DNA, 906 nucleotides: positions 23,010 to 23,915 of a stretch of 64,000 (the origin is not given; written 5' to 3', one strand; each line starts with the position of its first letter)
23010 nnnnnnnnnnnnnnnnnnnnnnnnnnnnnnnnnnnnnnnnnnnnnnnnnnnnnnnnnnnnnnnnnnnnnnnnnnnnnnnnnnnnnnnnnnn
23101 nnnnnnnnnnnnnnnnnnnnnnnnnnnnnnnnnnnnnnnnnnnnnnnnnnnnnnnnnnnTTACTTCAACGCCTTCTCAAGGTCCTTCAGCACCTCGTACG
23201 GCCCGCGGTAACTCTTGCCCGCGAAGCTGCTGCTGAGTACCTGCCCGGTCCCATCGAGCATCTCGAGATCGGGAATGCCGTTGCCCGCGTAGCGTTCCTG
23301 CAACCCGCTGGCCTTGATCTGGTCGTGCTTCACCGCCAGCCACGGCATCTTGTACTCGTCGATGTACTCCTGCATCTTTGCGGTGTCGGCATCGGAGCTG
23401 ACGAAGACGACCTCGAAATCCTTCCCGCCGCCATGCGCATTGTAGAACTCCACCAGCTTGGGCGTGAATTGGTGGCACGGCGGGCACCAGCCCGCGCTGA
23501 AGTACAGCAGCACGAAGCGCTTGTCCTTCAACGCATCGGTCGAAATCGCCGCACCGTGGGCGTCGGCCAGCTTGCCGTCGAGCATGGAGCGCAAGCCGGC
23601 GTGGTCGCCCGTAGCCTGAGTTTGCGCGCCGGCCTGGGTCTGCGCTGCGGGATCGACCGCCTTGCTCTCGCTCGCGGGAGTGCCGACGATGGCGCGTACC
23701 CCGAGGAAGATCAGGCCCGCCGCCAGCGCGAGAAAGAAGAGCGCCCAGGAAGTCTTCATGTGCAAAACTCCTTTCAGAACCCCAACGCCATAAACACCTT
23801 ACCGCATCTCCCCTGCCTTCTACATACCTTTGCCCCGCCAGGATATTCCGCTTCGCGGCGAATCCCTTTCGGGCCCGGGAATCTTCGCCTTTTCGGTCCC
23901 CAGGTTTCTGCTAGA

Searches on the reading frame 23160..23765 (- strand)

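Call 76: search_protein_families(library=pfam, proteins=[window:23160-23765:-], max_evalue=0.00001)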
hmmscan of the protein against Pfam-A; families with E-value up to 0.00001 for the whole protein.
window:23160-23765:- (201 aa): 4 families
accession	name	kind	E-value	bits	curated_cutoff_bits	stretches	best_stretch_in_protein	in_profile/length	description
PF13905.12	Thioredoxin_8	-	1.8e-19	70.3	27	1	83-176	2-94/94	Thioredoxin-like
PF08534.16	Redoxin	-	3e-11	43.8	26.6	1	61-144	6-90/148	Redoxin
PF00578.27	AhpC-TSA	-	5.9e-10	39.6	26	1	63-142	7-84/124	AhpC/TSA family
PF00085.26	Thioredoxin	-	1.2e-07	32.1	23.5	1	79-130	14-62/103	Thioredoxin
